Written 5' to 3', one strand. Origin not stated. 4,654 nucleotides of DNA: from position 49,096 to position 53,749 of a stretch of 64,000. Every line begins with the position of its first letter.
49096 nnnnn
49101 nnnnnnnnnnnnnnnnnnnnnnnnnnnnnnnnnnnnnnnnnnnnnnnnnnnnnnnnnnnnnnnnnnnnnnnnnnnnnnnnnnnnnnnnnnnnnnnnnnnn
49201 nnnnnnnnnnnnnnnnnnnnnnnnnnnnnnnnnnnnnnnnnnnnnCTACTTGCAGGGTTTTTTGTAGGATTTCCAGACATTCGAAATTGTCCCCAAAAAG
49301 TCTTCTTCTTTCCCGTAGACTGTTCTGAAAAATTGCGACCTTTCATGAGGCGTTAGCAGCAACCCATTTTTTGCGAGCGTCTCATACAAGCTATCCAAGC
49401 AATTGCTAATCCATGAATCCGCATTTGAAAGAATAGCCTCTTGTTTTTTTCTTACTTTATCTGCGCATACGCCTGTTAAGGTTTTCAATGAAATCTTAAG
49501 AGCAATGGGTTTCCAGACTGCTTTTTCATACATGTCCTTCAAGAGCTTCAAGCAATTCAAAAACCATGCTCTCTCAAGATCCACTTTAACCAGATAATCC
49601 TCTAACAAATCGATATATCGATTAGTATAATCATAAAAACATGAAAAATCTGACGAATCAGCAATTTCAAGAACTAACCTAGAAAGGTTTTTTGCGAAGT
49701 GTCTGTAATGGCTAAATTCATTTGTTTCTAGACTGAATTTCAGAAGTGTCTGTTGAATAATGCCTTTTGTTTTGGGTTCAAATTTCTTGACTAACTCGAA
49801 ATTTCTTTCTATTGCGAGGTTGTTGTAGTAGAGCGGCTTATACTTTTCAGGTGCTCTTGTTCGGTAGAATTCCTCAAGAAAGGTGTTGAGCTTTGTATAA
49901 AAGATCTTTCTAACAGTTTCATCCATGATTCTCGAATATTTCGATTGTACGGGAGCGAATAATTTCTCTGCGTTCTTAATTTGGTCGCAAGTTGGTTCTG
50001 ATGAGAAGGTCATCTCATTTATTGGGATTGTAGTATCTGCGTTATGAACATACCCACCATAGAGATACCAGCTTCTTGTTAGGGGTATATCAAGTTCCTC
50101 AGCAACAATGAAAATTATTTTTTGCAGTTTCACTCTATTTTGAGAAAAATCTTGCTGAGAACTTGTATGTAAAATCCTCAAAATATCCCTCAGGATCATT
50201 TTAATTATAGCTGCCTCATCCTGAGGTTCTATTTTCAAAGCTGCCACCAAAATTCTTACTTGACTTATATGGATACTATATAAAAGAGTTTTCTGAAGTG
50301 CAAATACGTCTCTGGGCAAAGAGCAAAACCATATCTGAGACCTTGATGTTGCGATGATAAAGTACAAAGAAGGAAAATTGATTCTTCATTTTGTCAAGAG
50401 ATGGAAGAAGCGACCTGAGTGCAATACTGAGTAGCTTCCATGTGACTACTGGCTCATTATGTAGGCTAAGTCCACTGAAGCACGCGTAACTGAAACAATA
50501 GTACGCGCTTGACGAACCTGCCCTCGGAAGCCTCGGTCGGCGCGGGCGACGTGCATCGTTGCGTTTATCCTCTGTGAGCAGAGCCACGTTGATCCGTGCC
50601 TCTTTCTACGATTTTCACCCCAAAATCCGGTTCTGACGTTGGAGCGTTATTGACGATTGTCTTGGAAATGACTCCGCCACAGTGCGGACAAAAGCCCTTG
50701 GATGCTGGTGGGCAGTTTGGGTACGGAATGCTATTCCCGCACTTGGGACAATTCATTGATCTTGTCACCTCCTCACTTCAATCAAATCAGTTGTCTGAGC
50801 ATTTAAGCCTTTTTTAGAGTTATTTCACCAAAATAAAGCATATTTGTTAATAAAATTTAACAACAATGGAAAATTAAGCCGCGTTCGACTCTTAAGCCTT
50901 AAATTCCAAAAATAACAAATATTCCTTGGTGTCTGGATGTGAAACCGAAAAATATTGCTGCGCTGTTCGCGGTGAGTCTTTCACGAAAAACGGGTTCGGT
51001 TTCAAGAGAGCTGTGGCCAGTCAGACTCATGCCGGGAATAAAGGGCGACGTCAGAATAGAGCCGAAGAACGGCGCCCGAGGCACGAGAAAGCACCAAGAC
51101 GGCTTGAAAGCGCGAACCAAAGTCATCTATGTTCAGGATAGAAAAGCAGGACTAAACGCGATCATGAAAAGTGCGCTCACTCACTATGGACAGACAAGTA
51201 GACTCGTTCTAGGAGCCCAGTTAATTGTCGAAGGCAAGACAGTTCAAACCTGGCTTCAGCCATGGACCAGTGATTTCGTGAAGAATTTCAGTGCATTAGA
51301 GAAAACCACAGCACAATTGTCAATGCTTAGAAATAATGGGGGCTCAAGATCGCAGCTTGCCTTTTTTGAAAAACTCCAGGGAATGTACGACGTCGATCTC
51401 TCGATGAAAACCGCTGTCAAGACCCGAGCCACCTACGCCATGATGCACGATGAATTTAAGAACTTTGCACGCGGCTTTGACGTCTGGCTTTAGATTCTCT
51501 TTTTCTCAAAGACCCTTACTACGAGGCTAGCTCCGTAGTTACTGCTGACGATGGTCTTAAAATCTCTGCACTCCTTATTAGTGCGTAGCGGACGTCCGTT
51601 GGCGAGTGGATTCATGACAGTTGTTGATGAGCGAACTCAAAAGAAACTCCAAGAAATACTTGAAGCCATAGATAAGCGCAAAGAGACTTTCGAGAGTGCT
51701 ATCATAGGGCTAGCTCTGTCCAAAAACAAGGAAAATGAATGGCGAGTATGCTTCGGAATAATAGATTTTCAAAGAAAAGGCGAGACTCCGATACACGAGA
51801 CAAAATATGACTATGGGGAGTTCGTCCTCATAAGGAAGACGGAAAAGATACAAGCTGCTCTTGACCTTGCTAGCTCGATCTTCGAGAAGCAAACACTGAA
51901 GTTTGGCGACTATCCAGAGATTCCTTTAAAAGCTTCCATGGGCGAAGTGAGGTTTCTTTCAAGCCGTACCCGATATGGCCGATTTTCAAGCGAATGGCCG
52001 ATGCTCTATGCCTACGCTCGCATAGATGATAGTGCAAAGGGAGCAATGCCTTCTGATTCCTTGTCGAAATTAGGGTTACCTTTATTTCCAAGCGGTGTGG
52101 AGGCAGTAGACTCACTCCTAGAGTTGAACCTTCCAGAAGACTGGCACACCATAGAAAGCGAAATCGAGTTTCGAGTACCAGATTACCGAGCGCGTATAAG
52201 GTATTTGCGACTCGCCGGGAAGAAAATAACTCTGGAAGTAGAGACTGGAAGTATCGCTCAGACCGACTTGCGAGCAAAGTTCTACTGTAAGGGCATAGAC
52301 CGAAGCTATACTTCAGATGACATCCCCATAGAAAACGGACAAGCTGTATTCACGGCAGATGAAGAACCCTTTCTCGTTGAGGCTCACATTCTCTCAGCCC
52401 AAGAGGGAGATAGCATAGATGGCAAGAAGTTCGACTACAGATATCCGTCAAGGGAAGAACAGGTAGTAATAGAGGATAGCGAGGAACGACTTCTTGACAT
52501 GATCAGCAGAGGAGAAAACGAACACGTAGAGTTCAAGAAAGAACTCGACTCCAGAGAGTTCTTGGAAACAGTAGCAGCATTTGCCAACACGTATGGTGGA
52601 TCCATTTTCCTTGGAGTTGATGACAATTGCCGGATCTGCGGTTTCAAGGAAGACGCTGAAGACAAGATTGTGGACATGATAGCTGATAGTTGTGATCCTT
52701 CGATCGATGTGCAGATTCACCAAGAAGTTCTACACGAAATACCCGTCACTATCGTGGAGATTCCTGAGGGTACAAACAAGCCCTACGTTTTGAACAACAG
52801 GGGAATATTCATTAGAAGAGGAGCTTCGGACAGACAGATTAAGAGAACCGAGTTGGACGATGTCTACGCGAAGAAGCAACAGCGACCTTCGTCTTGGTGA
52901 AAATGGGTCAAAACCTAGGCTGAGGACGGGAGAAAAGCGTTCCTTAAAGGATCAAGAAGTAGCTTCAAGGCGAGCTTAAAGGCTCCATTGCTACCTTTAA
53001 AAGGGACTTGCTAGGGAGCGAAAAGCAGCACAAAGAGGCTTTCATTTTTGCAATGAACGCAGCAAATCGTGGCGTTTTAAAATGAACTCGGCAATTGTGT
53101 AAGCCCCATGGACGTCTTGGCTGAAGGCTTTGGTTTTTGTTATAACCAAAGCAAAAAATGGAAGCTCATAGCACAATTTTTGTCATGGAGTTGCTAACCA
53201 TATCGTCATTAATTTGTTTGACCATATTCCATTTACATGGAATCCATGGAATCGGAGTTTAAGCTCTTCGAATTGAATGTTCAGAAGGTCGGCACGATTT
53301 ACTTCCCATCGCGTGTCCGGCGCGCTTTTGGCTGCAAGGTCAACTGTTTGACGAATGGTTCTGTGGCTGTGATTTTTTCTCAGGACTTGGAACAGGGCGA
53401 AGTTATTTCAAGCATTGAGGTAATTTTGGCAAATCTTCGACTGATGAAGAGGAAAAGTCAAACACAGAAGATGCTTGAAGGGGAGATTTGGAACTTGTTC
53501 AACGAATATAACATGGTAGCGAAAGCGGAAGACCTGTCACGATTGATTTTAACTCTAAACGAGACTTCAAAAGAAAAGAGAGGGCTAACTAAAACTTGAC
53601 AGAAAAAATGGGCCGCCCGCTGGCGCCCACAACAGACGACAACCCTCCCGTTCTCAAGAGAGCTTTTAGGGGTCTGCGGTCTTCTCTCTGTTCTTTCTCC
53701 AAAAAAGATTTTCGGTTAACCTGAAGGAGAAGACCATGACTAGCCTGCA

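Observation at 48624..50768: Minus-strand cassette next to the R-M locus: zinc ribbon, Panacea-like 373-aa protein, and PIN-like protein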

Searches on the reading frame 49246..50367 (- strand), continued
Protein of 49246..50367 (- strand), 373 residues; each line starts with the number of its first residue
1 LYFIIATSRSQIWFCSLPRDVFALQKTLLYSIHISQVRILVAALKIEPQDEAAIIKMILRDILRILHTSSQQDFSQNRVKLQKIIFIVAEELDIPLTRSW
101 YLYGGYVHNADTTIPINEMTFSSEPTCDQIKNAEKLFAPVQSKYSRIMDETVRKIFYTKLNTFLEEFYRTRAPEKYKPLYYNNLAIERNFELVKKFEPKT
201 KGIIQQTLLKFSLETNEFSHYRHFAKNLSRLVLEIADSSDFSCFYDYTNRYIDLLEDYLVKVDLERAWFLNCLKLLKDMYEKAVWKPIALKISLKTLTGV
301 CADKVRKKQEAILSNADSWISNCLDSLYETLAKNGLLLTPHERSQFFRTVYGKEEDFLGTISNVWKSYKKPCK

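Call 99: search_protein_families(library=pfam, proteins=[L008:2389-3453:+, L008:3456-4187:+, L008:6182-7567:+, L008:7899-8900:+, L009:1072-3300:+, L009:3313-4740:+, L009:6811-8154:+, L010:2681-6310:+, L011:2527-3177:+, L011:5185-6240:+], max_evalue=0.0001)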
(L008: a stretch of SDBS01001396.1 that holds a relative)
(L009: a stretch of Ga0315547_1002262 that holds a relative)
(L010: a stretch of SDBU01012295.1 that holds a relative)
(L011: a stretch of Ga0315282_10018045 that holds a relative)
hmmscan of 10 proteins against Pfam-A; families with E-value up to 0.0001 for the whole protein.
L008:2389-3453:+ (354 aa): 3 families
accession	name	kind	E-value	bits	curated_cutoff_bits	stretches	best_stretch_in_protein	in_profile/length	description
PF02195.25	ParB_N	-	4.3e-16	59.2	26.3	1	2-91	5-94/95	ParB N-terminal domain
PF04343.18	DUF488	-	8e-15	56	22.2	1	209-335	2-120/121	Domain of unknown function DUF488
PF17762.8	HTH_ParB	-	2.2e-09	37.8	22.6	1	100-182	7-89/102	ParB HTH domain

L008:3456-4187:+ (243 aa): 0 families

L008:6182-7567:+ (461 aa): 3 families
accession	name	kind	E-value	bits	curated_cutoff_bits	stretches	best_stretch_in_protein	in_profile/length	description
PF01555.25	N6_N4_Mtase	-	3.9e-50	171.3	26.7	1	23-325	1-219/221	DNA methylase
PF04471.18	Mrr_cat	-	3.2e-06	27.7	21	1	373-455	29-111/115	Restriction endonuclease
PF13649.12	Methyltransf_25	-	2.8e-05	25.2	27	0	291-344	1-55/97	Methyltransferase domain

L008:7899-8900:+ (333 aa): 1 family
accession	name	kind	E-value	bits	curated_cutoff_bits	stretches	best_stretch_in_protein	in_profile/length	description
PF00589.27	Phage_integrase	-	2.1e-22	80.2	27.1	1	147-289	24-168/172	Phage integrase family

L009:1072-3300:+ (742 aa): 2 families
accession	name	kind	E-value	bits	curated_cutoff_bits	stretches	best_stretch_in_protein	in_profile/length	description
PF02384.22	N6_Mtase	-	6.3e-24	85.3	20.4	1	394-694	7-265/311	N-6 DNA Methylase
PF07669.17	Eco57I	-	1.8e-17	64.4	25.3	1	463-640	1-171/171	Eco57I restriction-modification methylase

L009:3313-4740:+ (475 aa): 0 families

L009:6811-8154:+ (447 aa): 5 families
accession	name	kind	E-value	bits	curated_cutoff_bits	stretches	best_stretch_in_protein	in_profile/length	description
PF01555.25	N6_N4_Mtase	-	6.3e-52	177.1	26.7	1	9-311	1-219/221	DNA methylase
PF13847.12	Methyltransf_31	-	2e-05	24.8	27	0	272-329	2-62/145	Methyltransferase domain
PF04471.18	Mrr_cat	-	2.2e-05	25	21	1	359-441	29-111/115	Restriction endonuclease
PF13649.12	Methyltransf_25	-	3.9e-05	24.7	27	0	277-330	1-55/97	Methyltransferase domain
PF01170.24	UPF0020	-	7.6e-05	22.9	22.3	0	272-335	27-89/197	RMKL-like, methyltransferase domain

L010:2681-6310:+ (1209 aa): 10 families
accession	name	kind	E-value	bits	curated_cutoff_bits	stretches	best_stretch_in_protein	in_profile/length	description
PF08448.16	PAS_4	-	9.1e-65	216.2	23.1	5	526-632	2-109/110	PAS fold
PF00989.32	PAS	-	6.9e-54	181.1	22.6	5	519-628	1-113/113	PAS fold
PF13426.13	PAS_9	-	1.8e-52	176.3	27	4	154-255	2-103/103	PAS domain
PF08447.18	PAS_3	-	1.6e-43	147.3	25.6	2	659-729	2-74/89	PAS fold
PF13188.13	PAS_8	-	3.4e-35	119.2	21.8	2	143-196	1-54/65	PAS domain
PF00072.30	Response_reg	-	5.6e-21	75.2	30.2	1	11-119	1-108/111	Response regulator receiver domain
PF02518.31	HATPase_c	-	1.2e-16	61.6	26.4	1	1109-1207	5-110/111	Histidine kinase-, DNA gyrase B-, and HSP90-like ATPase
PF12860.13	PAS_7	-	9.3e-12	45.5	27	0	274-381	1-115/115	PAS fold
PF13596.12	PAS_10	-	1.5e-07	32.4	22.1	0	759-870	1-106/106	PAS domain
PF14598.12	PAS_11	-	7e-06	26.4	25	0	653-721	9-77/109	PAS domain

L011:2527-3177:+ (216 aa): 1 family
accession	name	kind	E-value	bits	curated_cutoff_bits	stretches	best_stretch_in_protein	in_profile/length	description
PF06847.16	Arc_PepC_II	-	3.2e-09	37.7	29.9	1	124-203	4-93/93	Archaeal Peptidase A24 C-terminus Type II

L011:5185-6240:+ (351 aa): 1 family
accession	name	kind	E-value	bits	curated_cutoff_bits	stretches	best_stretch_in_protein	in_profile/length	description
PF18551.6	TackOD1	-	1.4e-37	129.5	32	1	11-188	8-188/188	Thaumarchaeal output domain 1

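Call 100: search_protein_families(library=pfam, proteins=[L012:367-2172:+, L012:2231-2989:+, L012:3137-4360:+, L012:6692-7174:-, L012:7400-9010:+, L012:9558-10751:-], max_evalue=0.0001)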
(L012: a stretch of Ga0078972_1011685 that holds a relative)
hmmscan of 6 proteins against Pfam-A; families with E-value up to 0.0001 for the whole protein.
L012:367-2172:+ (601 aa): 1 family
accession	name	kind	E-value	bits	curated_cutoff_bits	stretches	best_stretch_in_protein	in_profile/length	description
PF00382.24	TFIIB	-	6.6e-06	26.5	23.6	0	325-375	8-62/92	Transcription factor TFIIB repeat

L012:2231-2989:+ (252 aa): 0 families

L012:3137-4360:+ (407 aa): 2 families
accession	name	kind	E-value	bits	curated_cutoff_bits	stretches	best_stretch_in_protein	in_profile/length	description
PF00382.24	TFIIB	-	2.7e-32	111.1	23.6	2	201-288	3-90/92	Transcription factor TFIIB repeat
PF08271.17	Zn_Ribbon_TF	-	4.1e-13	49.1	29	1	95-135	2-42/43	TFIIB zinc-binding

L012:6692-7174:- (160 aa): 0 families

L012:7400-9010:+ (536 aa): 0 families

L012:9558-10751:- (397 aa): 0 families

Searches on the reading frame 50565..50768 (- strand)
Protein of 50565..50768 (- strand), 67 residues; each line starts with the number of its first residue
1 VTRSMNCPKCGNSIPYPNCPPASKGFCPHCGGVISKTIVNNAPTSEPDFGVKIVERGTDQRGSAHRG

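Call 3: search_protein_families(library=pfam, proteins=[window:50565-50768:-], max_evalue=1)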
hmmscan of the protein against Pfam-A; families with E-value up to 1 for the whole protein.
window:50565-50768:- (67 aa): 37 families (the best 25 are shown)
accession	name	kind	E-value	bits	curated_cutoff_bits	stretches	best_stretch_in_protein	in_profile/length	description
PF07191.17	Zn_ribbon_6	-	0.0011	19.4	25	1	4-39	29-64/67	Double zinc ribbon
PF08772.16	Zn_ribbon_NOB1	-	0.0025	18.3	24.9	1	20-32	19-31/72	Nin one binding (NOB1) Zn-ribbon like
PF06827.20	zf-FPG_IleRS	-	0.0034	17.6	21.3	1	27-39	4-16/30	Zinc finger found in FPG and IleRS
PF24042.1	DUF7351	-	0.0052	17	31.2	1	22-49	64-91/177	Domain of unknown function (DUF7351)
PF09297.16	Zn_ribbon_NUD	-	0.0079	16.3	24.8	1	25-32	4-11/32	NADH pyrophosphatase zinc ribbon domain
PF18439.7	zf_UBZ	-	0.0094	16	25.6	0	6-15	4-13/32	Ubiquitin-Binding Zinc Finger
PF25207.1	DUF7837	-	0.016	15.6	27.8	1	23-37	4-18/47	Domain of unknown function (DUF7837)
PF14803.11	Zn_ribbon_Nudix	-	0.025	14.9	25.6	1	26-39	2-15/34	Nudix N-terminal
PF06044.18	DpnI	-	0.025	14.7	26.7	1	3-31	30-60/183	Dam-replacing family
PF12773.13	DZR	-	0.027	15.1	27.3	1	5-34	13-34/45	Double zinc ribbon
PF08792.16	A2L_zn_ribbon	-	0.049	13.8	22.9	1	5-16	22-33/33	A2L zinc ribbon domain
PF25017.1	zf-C2HC_3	-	0.053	13.9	24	1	23-36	22-35/47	C2HC zinc finger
PF13717.11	Zn_ribbon_4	-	0.062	13.7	30.3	0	3-14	24-35/36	zinc-ribbon domain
PF12760.12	Zn_ribbon_IS1595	-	0.065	13.6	25.4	0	25-33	18-27/46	Transposase zinc-ribbon domain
PF23455.1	DUF7129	-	0.069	13.3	30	0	23-33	26-36/45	Domain of unknown function (DUF7129)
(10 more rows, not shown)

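Call 4: search_protein_families(library=padloc, proteins=[window:50565-50768:-], max_evalue=1)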
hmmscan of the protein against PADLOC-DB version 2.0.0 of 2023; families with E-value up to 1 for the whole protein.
window:50565-50768:- (67 aa): 2 families
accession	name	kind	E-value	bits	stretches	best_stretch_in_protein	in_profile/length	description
PDLC01691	Cas12f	-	0.17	9.8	1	3-35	287-316/332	CAS-V-F; effector__SPE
PDLC03207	mREase_II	-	0.92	6.8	1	23-45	30-52/256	Type II methyl-directed restriction enzyme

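Call 53: search_protein_families(library=phrogs, proteins=[window:50565-50768:-], max_evalue=0.1)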
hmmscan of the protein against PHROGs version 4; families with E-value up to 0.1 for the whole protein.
window:50565-50768:- (67 aa): 9 families
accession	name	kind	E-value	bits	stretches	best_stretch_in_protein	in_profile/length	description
phrog_4852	-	unknown function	0.00087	20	1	3-52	12-57/194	-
phrog_13234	-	unknown function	0.004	17.8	0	26-35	13-22/37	-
phrog_9700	-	unknown function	0.0088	16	1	3-42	5-38/483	-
phrog_2945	-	unknown function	0.02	15.7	0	2-14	7-19/68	-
phrog_15404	-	unknown function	0.023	16.1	1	4-38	7-41/89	-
phrog_16989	-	moron, auxiliary metabolic gene and host takeover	0.037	15.1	1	6-33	8-29/122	membrane protein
phrog_10675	-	unknown function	0.046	14.9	0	4-13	5-14/98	-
phrog_16769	-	unknown function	0.048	14.5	1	2-36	2-33/130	-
phrog_16186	-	unknown function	0.055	14.4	0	4-14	6-16/50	-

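Call 89: search_protein_families(library=ncbifam, proteins=[window:50565-50768:-], max_evalue=0.01)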
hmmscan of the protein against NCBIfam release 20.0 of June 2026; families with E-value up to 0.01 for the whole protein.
window:50565-50768:- (67 aa): 0 families

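Call 95: find_related_loci(query=window:50568-50756:-, collection=viral_contigs, flank=3000)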
Query seq(63 aa) (63 aa) in viral_contigs; peptide patterns used: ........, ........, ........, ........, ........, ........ (x = any residue, [..] = any of these).
30 stretches matched a pattern; 1 encode a relative of the query (tblastn E <= 1e-3); 1 distinct loci.
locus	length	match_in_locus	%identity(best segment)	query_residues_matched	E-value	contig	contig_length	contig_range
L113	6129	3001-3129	42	28-63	5e-6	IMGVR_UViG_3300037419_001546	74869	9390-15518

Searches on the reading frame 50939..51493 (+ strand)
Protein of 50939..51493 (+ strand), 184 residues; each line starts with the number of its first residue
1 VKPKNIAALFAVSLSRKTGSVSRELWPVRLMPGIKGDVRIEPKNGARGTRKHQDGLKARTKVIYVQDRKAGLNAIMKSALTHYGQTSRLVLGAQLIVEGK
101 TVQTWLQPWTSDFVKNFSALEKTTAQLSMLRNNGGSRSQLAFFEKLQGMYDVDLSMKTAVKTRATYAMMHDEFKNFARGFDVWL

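Call 3: search_protein_families(library=pfam, proteins=[window:50939-51493:+], max_evalue=1)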
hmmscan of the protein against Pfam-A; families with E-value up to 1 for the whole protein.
window:50939-51493:+ (184 aa): 0 families

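Call 4: search_protein_families(library=padloc, proteins=[window:50939-51493:+], max_evalue=1)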
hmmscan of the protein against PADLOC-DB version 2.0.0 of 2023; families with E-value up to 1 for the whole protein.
window:50939-51493:+ (184 aa): 0 families

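Call 53: search_protein_families(library=phrogs, proteins=[window:50939-51493:+], max_evalue=0.1)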
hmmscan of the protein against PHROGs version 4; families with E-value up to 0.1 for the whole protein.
window:50939-51493:+ (184 aa): 1 family
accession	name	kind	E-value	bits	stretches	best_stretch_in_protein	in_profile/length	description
phrog_2856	-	transcription regulation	0.0013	19.3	1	43-107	16-81/165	transcriptional regulator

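Call 89: search_protein_families(library=ncbifam, proteins=[window:50939-51493:+], max_evalue=0.01)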
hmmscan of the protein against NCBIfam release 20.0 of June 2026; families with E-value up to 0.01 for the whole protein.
window:50939-51493:+ (184 aa): 0 families

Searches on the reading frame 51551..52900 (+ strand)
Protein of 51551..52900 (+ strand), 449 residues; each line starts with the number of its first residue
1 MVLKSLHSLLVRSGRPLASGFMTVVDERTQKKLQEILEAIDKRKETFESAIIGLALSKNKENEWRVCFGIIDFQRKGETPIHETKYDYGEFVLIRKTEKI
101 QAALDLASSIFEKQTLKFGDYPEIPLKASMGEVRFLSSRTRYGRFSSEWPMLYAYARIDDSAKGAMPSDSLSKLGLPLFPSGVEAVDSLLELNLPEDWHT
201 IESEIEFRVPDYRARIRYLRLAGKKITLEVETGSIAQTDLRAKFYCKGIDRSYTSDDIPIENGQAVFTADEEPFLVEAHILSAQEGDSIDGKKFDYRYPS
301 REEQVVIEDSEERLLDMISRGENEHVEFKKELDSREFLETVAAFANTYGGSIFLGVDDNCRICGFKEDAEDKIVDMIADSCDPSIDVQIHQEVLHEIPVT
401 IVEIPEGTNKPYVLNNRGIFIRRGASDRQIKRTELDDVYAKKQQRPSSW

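Call 3: search_protein_families(library=pfam, proteins=[window:51551-52900:+], max_evalue=1)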
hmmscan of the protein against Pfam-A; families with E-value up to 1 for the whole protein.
window:51551-52900:+ (449 aa): 2 families
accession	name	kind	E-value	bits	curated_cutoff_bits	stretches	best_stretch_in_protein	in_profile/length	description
PF04326.19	SLFN_AlbA_2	-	3.4e-24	86.1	25.3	1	322-430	1-117/118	Schlafen, AlbA_2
PF14242.11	DUF4342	-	0.22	12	25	1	365-401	11-47/81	Domain of unknown function (DUF4342)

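Call 4: search_protein_families(library=padloc, proteins=[window:51551-52900:+], max_evalue=1)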
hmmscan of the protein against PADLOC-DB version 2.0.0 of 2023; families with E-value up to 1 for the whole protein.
window:51551-52900:+ (449 aa): 1 family
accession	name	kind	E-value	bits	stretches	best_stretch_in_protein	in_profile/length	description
PDLC01537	Csx19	-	0.028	12.8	1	268-312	34-76/126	CAS-III-D; effector_UNK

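Call 89: search_protein_families(library=ncbifam, proteins=[window:51551-52900:+], max_evalue=0.01)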
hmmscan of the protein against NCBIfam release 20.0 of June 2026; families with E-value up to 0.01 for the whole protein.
window:51551-52900:+ (449 aa): 0 families

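Call 94: list_cluster_members(proteins=[window:50568-50768:-, window:50568-50756:-, window:51551-52900:+, window:45366-45743:+, window:59024-59515:+, window:58541-58990:+, window:40253-41434:+])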
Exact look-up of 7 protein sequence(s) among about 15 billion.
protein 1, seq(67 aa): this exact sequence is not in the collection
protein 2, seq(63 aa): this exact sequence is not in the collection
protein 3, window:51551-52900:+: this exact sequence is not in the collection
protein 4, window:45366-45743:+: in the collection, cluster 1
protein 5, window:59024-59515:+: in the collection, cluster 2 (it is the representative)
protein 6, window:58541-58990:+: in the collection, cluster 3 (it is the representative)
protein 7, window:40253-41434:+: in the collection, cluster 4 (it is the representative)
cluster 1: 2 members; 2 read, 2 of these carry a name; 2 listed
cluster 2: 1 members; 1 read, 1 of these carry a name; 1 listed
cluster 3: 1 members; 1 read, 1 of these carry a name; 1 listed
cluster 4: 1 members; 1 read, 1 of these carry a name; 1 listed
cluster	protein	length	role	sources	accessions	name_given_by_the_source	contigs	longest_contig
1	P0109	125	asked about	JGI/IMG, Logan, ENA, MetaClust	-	\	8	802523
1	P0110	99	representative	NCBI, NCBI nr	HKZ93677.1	MAG TPA: hypothetical protein VJ249_03735 [Candidatus Bathyarchaeia archaeon] | hypothetical protein [Candidatus Bathyarchaeia archaeon]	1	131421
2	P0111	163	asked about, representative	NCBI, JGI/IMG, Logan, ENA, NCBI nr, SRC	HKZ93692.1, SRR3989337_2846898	MAG TPA: TIR domain-containing protein [Candidatus Bathyarchaeia archaeon] | TIR domain-containing protein [Candidatus Bathyarchaeia archaeon]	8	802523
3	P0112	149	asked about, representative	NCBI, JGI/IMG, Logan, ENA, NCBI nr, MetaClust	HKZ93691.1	MAG TPA: hypothetical protein VJ249_03805 [Candidatus Bathyarchaeia archaeon] | hypothetical protein [Candidatus Bathyarchaeia archaeon] | \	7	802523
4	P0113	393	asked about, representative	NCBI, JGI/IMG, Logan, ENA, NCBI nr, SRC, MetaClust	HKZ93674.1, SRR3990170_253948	MAG TPA: tyrosine-type recombinase/integrase [Candidatus Bathyarchaeia archaeon] | tyrosine-type recombinase/integrase [Candidatus Bathyarchaeia archaeon] | \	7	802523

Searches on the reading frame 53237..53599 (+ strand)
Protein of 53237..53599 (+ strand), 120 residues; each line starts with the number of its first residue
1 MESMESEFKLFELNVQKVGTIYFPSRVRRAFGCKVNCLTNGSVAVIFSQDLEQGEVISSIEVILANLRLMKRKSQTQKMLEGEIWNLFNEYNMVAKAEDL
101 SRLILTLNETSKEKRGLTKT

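Call 53: search_protein_families(library=phrogs, proteins=[window:53237-53599:+], max_evalue=0.1)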
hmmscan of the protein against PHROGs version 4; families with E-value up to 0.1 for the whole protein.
window:53237-53599:+ (120 aa): 1 family
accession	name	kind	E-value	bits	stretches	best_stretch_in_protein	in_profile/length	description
phrog_29107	-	unknown function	0.08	14.2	1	24-94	22-94/109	-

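Call 87: search_protein_families(library=pfam, proteins=[window:53237-53599:+], max_evalue=0.001)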
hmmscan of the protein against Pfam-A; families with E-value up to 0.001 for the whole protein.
window:53237-53599:+ (120 aa): 0 families
